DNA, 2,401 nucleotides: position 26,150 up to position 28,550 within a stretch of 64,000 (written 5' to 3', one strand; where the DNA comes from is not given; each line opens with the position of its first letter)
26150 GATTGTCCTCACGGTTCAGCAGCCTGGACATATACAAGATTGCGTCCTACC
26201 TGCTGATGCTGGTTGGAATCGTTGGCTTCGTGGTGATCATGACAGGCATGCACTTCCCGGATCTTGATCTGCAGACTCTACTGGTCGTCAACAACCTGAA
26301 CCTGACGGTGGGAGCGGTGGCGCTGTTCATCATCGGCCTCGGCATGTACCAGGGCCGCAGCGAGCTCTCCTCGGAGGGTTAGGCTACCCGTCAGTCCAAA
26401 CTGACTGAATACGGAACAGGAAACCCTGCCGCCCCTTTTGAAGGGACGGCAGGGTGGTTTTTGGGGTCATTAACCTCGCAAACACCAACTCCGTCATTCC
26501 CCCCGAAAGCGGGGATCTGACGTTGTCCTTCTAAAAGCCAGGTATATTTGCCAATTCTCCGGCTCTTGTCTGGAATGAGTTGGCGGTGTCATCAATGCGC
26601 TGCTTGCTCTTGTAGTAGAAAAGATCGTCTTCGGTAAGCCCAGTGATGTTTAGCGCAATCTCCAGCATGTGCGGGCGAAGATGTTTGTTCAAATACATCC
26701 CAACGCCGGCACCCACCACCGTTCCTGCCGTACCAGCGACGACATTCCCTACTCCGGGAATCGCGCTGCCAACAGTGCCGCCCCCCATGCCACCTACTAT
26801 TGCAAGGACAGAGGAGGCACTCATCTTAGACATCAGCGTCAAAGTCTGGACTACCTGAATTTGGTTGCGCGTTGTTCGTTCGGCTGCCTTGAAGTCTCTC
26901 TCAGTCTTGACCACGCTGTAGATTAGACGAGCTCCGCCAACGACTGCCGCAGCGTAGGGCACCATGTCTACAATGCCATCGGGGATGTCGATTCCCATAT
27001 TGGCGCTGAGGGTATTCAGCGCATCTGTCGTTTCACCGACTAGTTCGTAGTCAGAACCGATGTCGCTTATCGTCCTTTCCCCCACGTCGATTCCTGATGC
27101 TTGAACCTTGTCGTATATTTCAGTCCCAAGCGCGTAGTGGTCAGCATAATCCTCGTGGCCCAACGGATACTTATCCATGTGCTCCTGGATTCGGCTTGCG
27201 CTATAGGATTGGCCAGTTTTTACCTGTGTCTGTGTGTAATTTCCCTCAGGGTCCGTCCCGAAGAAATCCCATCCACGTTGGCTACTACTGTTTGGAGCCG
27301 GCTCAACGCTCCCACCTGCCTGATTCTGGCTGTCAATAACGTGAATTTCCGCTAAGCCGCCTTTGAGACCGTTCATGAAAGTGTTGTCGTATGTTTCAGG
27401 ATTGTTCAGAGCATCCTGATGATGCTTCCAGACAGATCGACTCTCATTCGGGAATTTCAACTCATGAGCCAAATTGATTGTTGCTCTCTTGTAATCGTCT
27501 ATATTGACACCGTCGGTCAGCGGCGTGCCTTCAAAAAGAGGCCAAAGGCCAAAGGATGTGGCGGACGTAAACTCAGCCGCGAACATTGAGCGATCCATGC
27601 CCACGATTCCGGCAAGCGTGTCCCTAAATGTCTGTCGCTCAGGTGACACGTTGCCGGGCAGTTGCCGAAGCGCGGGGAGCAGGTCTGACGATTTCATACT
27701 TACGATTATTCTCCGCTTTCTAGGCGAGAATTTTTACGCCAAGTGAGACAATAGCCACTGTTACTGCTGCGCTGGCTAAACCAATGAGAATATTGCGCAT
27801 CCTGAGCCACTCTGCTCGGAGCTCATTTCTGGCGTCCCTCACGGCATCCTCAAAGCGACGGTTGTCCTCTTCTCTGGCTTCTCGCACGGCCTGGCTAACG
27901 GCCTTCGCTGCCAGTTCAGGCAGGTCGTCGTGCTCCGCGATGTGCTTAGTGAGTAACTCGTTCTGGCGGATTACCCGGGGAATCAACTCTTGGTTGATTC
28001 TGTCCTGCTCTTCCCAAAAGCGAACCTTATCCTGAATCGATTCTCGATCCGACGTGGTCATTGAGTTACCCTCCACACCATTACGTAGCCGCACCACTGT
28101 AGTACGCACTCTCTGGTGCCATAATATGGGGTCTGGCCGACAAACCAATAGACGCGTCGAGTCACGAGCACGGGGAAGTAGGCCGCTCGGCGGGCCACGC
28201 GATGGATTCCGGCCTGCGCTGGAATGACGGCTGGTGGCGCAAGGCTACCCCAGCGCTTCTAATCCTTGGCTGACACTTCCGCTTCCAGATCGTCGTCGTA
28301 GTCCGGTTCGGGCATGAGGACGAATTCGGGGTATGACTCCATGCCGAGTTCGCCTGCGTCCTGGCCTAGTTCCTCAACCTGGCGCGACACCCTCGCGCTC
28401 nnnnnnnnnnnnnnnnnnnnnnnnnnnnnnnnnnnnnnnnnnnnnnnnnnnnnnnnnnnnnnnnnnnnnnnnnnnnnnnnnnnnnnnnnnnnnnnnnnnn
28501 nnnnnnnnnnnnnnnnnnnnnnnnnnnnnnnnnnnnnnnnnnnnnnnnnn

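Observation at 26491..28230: Low-GC two-gene membrane cassette bracketed by inverted repeat copies: candidate undescribed defence or abortive-infection-type module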

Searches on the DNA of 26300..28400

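Call 78: search_rna_families(source=window, start=26300, end=28400, threshold=evalue, max_evalue=1)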
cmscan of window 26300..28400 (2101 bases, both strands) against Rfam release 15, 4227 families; matches with E-value up to 1: 1.
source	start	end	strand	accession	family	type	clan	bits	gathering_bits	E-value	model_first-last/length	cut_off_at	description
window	26416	26493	-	RF00106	RNAI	Gene; antisense;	-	25.3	47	0.057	1-102/102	no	RNAI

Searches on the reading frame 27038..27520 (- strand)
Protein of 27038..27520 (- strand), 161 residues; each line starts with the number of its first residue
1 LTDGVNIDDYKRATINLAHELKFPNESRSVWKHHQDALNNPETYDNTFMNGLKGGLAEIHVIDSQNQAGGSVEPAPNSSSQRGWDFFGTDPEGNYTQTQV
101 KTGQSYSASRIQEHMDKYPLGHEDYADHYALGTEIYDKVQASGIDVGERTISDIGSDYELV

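Call 38: predict_structure(alignment_id=A2)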
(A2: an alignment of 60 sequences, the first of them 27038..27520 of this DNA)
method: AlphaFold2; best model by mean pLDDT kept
length: 161 residues; sequences in the alignment: 60
mean_pLDDT: 88.5   pTM: 0.82
mean pLDDT of the five models: 88.5, 88.1, 87.5, 87.1, 86.7
residues with pLDDT >= 90: 111; 70-90: 39; 50-70: 8; < 50: 3
segments of 3 or more residues with pLDDT < 50: 1-3
pLDDT, mean of each block of 10 residues (from residue 1): 57 92 92 91 86 93 96 84 90 96 85 91 92 94 91 89 68
secondary structure, 60 per line:
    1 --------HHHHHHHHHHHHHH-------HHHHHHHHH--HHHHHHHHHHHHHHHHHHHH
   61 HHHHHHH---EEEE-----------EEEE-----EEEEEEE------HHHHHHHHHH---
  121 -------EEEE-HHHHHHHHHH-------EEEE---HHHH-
elements in order: H9-22 H30-38 H41-67 E71-74 E86-89 E95-101 H108-117 E128-131 H133-142 E150-153 H157-160

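Call 40: fold_search(model_id=the predicted structure, library=pdb)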
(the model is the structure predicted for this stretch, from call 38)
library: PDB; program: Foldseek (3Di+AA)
matches with E <= 10: 340; with E <= 0.001: 0
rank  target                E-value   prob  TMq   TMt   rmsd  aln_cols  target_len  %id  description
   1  1wtd_B                5.2e-03  0.89  0.37  0.25  12.3       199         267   12  Crystal structure of type II restrcition endonuclease, EcoO109I DNA-free form (released 2004-12-14)
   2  1wtd_A                1.3e-02  0.47  0.30  0.22  12.7       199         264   14  Crystal structure of type II restrcition endonuclease, EcoO109I DNA-free form (released 2004-12-14)
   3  2ost_B                2.3e-02  0.99  0.28  0.31   3.2        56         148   25  The structure of a bacterial homing endonuclease : I-Ssp6803I (released 2007-03-20)
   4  2ost_C                2.3e-02  0.99  0.28  0.32   3.2        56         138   25  The structure of a bacterial homing endonuclease : I-Ssp6803I (released 2007-03-20)
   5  4qbn_A                3.1e-02  0.94  0.34  0.51   5.4       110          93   14  VRR_NUC domain (released 2014-09-10)
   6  4xqk_A                3.3e-02  0.85  0.41  0.06   6.4       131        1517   17  ATP-dependent Type ISP restriction-modification enzyme LlaBIII bound to DNA (released 2015-09-16)
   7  2g3w_B                4.9e-02  0.69  0.34  0.31   5.8       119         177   16  The Crystal Structure of YaeQ Protein from Xanthomonas axonopodis pv. citri (released 2007-02-27)
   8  4f0p_C                5.2e-02  0.75  0.41  0.18   9.4       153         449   17  MspJI Restriction Endonuclease - P31 Form (released 2012-08-08)
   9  9qcc_M                5.6e-02  0.96  0.29  0.12   3.7        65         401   22  Activated XauSPARDA filament assembly with bound dsDNA substrate (released 2025-12-17)
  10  5gke_A                6.3e-02  0.69  0.33  0.25   5.6       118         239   11  Structure of EndoMS-dsDNA1 complex (released 2016-11-02)
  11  2vld_A                8.7e-02  0.60  0.33  0.25   5.4       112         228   10  crystal structure of a repair endonuclease from Pyrococcus abyssi (released 2009-05-19)
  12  1wte_MODEL_1_A        8.7e-02  0.28  0.31  0.21  11.5       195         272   10  Crystal structure of type II restrcition endonuclease, EcoO109I complexed with cognate DNA (released 2004-12-14)
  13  9qcc_Y                1.1e-01  0.93  0.29  0.13   3.5        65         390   22  Activated XauSPARDA filament assembly with bound dsDNA substrate (released 2025-12-17)
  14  5j4a_A                1.1e-01  0.72  0.35  0.46   7.0       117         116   20  CdiA-CT toxin from Burkholderia pseudomallei E479 in complex with cognate CdiI immunity protein (released 2016-07-27)
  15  2vld_B                1.1e-01  0.57  0.33  0.26   5.3       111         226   12  crystal structure of a repair endonuclease from Pyrococcus abyssi (released 2009-05-19)
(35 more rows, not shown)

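Call 88: fold_search(model_id=the predicted structure, library=viral)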
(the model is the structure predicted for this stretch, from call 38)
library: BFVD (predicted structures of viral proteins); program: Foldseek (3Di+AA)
matches with E <= 10: 553; with E <= 0.001: 0
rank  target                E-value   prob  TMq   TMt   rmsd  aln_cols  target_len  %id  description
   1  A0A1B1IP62            1.4e-03  1.00  0.33  0.46  11.5       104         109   17  (no name in the UniProt tables at hand)
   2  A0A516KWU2            6.7e-03  0.99  0.31  0.35   4.9        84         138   17  (no name in the UniProt tables at hand)
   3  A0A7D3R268            8.1e-03  0.95  0.37  0.38   6.2       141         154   13  Uncharacterized protein [Fadolivirus FV1/VV64]
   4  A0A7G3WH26            8.7e-03  0.99  0.44  0.43   5.0       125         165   14  Putative endodeoxyribonuclease I [Arthronema virus TR020]
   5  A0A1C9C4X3            9.9e-03  0.92  0.36  0.12  13.1       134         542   19  Uncharacterized protein [Heterosigma akashiwo virus 01]
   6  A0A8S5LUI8            1.1e-02  0.99  0.42  0.45   4.9       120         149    8  DNA repair protein MmcB-like [Podoviridae sp. ctrub15]
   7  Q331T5                1.1e-02  0.95  0.39  0.32  10.2       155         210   14  (no name in the UniProt tables at hand)
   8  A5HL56                1.3e-02  1.00  0.28  0.26   3.3        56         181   23  PfWMP3_05 [Phormidium phage Pf-WMP3]
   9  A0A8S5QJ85            1.4e-02  0.97  0.41  0.25   4.7       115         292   12  Restriction endonuclease [Siphoviridae sp. ctezl47]
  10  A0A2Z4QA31            1.4e-02  0.96  0.35  0.27   4.9       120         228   18  (no name in the UniProt tables at hand)
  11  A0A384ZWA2            1.5e-02  0.99  0.44  0.49   4.4       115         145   10  Putative MmcB-like DNA repair protein [Dickeya phage vB_DsoM_JA13]
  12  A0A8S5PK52            2.0e-02  0.66  0.34  0.25  12.8       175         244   17  Restriction endonuclease [Siphoviridae sp. ctXBp18]
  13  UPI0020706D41         2.1e-02  0.95  0.33  0.39   5.9       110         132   13  (no name look-up for this kind of identifier)
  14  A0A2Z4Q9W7            2.1e-02  0.89  0.39  0.30  10.2       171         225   19  (no name in the UniProt tables at hand)
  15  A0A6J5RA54            2.3e-02  0.99  0.27  0.27   3.7        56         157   25  Protein NO VEIN C-terminal domain-containing protein [uncultured Caudovirales phage]
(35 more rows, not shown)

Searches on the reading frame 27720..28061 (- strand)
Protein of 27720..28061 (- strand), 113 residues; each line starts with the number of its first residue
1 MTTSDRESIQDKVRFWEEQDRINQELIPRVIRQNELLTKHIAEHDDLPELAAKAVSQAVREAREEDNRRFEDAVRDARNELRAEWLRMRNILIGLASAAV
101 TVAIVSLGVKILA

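Call 4: search_protein_families(library=pfam, proteins=[window:27720-28061:-], max_evalue=1)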
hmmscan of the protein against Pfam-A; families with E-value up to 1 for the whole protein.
window:27720-28061:- (113 aa): 3 families
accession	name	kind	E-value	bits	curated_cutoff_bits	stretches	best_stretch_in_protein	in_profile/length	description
PF02341.20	RbcX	-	0.0013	19.4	27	1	4-65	45-104/111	RbcX protein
PF05494.18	MlaC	-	0.016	15.4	26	1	34-76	26-68/166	MlaC protein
PF09813.14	Coa3_cc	-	0.081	13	27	1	84-104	7-28/48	Cytochrome c oxidase assembly factor 3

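Call 5: search_protein_families(library=padloc, proteins=[window:27720-28061:-], max_evalue=1)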
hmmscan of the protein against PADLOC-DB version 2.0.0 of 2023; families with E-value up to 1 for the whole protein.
window:27720-28061:- (113 aa): 0 families

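Call 9: search_protein_families(library=ncbifam, proteins=[window:27720-28061:-], max_evalue=1)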
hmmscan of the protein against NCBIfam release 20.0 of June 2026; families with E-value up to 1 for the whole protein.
window:27720-28061:- (113 aa): 1 family
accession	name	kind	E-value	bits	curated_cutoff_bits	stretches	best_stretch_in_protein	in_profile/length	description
NF047598.2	ChaprRbcXCyano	equivalog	0.0014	18.9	150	1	4-66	45-105/111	RuBisCO chaperone RbcX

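Call 10: search_protein_families(library=phrogs, proteins=[window:27720-28061:-], max_evalue=1)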
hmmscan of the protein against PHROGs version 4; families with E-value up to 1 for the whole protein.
window:27720-28061:- (113 aa): 1 family
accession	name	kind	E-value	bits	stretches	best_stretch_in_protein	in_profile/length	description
phrog_4708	-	head and packaging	0.19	12.4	1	14-87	83-138/245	head scaffolding protein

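Call 33: find_homologous_proteins(query=window:27720-28061:-, max_evalue=0.001)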
Query window:27720-28061:- (113 aa): 424 proteins with E <= 0.001 among 436 candidates; the best 120 are listed.
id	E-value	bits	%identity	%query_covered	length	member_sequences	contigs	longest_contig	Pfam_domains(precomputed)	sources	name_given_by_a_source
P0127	2.9e-63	228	100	100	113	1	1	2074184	-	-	-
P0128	1.9e-50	187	82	100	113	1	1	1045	-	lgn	-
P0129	8.3e-49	182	81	100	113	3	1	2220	-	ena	-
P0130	1.7e-48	181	83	99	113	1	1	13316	-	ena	-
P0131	3.7e-47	176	80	100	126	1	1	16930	-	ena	-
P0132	4.9e-46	173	79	100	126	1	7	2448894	-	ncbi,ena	-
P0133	1.9e-45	171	78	100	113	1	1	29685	-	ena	-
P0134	2.0e-35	139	61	99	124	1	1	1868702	-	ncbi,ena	-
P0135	5.9e-32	127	67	75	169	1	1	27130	-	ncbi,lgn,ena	-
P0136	8.8e-32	127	69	72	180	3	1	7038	-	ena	-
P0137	1.0e-31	127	43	99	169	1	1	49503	-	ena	-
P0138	1.1e-31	127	68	72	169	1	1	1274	-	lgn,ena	-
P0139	1.2e-31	126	70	72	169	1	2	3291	-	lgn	-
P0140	1.3e-31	126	70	72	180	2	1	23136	-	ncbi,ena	-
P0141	2.2e-31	126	43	99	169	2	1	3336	-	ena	-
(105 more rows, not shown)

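Call 68: search_solved_structures(query=A3, max_evalue=10, show_alignments=1)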
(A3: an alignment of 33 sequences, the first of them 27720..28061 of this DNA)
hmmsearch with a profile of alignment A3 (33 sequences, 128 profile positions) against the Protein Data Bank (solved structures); distinct sequences matched with E-value up to 10: 45.
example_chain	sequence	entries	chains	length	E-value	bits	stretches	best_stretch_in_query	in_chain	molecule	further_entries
9w32_A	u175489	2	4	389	0.016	18.7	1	54-115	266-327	Somatostatin receptor type 5,Soluble cytochrome b562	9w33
9ehs_R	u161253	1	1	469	0.049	17.2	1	54-118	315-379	Adenosine receptor A3,adenosine A3 receptor fused to BRIL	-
9t8d_R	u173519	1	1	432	0.055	17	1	54-117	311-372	D(3) dopamine receptor,Soluble cytochrome b562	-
7t32_A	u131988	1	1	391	0.066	16.7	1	54-114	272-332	Adenosine receptor A2a/Soluble cytochrome b562 Fusion Protein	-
9d3e_A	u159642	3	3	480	0.068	16.7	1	54-112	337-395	Human CCR6 | CCR6, Soluble cytochrome b562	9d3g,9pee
7ezc_A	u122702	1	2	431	0.077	16.5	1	54-114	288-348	Adenosine receptor A2a,Soluble cytochrome b562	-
8c9w_A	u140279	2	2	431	0.077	16.5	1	54-114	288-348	Adenosine receptor A2a,Soluble cytochrome b562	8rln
8gne_A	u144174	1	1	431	0.077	16.5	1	54-114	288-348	Adenosine receptor A2a,Soluble cytochrome b562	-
9xqb_C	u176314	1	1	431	0.077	16.5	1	54-114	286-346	A2A receptor-BRIL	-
10kt_A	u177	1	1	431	0.077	16.5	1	54-114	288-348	Adenosine receptor A2a,Soluble cytochrome b562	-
6aqf_A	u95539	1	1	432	0.077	16.5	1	54-114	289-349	Adenosine receptor A2a,Soluble cytochrome b562,Adenosine receptor A2a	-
6ps7_A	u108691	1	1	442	0.08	16.5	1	54-114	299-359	Adenosine receptor A2a,Soluble cytochrome b562,Adenosine receptor A2a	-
5uig_A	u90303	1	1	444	0.081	16.5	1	54-114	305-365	Adenosine receptor A2a,Soluble cytochrome b562,Adenosine receptor A2a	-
6jzh_A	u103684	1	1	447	0.081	16.5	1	54-114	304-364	Adenosine receptor A2a,Soluble cytochrome b562,Adenosine receptor A2a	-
7px4_A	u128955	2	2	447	0.081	16.5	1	54-114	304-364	Adenosine receptor A2a,Soluble cytochrome b562,Adenosine receptor A2a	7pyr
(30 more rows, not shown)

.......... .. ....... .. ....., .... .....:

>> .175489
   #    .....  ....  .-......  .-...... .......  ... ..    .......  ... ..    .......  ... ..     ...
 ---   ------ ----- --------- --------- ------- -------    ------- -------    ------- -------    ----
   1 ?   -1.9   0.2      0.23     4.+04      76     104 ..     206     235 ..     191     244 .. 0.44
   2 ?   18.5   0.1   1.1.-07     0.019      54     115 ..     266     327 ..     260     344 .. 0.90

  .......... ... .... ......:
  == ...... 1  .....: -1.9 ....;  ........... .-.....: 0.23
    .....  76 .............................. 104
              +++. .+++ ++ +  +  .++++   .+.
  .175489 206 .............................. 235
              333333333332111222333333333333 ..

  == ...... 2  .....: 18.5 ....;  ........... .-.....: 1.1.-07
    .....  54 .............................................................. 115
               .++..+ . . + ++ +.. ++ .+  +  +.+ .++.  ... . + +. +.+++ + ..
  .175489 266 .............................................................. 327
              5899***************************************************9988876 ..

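Call 69: search_protein_families(library=pfam, alignment_id=A3, max_evalue=0.1)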
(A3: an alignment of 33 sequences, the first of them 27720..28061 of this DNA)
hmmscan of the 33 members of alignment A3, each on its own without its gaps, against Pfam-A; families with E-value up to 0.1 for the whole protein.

A. member 1, window:27720-28061:- (113 aa): 3 families
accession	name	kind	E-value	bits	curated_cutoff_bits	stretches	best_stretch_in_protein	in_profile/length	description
PF02341.20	RbcX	-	0.0013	19.4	27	1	4-65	45-104/111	RbcX protein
PF05494.18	MlaC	-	0.016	15.4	26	1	34-76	26-68/166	MlaC protein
PF09813.14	Coa3_cc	-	0.081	13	27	0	84-104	7-28/48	Cytochrome c oxidase assembly factor 3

B. families by the number of members that match (of 33 scanned): 71 families (the first 25 are shown)
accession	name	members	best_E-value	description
PF02341.20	RbcX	4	0.0013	RbcX protein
PF07889.17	DUF1664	4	0.0069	Protein of unknown function (DUF1664)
PF10399.14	UCR_Fe-S_N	4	0.017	Ubiquitinol-cytochrome C reductase Fe-S subunit TAT signal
PF07554.19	FIVAR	3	0.014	FIVAR domain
PF05494.18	MlaC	3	0.016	MlaC protein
PF13618.11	Gluconate_2-dh3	2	0.00097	Gluconate 2-dehydrogenase subunit 3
PF12048.14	DUF3530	2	0.0017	Protein of unknown function (DUF3530)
PF04157.22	EAP30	2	0.0034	EAP30/Vps36 family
PF17522.7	DUF5446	2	0.005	Family of unknown function (DUF5446)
PF04910.20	Tcf25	2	0.0052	Transcriptional repressor TCF25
PF15611.11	EH_Signature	2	0.0078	EH_Signature domain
PF09813.14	Coa3_cc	2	0.0091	Cytochrome c oxidase assembly factor 3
PF09989.15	DUF2229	2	0.013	CoA enzyme activase uncharacterised domain (DUF2229)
PF14362.11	DUF4407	2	0.017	Domain of unknown function (DUF4407)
PF20990.2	DUF2207_C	2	0.022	Predicted membrane protein (DUF2207) C-terminal domain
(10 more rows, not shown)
